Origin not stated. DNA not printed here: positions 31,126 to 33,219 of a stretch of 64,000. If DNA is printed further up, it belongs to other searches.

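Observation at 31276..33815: Convergent, overlapping pair of KaiC/RecA-like ATPases, one fused to a transmembrane/extracellular module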

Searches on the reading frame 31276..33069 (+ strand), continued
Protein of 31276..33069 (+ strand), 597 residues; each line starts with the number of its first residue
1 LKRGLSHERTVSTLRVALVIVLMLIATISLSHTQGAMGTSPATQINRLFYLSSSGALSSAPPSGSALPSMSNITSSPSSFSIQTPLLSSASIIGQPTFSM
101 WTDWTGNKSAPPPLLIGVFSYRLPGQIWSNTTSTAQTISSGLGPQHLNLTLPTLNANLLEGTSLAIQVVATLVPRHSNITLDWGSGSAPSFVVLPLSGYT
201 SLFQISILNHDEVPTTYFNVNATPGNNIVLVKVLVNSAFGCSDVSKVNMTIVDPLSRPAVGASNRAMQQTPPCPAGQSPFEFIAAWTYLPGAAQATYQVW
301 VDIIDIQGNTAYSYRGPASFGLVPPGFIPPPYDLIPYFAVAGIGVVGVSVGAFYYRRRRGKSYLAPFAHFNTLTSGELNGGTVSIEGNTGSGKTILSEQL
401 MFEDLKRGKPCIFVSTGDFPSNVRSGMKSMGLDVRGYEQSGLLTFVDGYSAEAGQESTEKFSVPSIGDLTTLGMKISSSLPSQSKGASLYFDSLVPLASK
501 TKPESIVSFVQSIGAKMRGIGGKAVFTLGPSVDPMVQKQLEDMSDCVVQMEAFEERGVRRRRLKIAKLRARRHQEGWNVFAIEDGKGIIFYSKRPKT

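Call 50: search_protein_families(library=padloc, proteins=[window:31276-33069:+], max_evalue=0.01)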
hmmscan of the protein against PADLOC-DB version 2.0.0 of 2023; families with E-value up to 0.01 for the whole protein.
window:31276-33069:+ (597 aa): 1 family
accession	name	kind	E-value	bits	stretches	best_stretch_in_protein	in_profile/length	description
PDLC04140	mad8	-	0.0013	16.4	1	380-431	27-75/314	mads_8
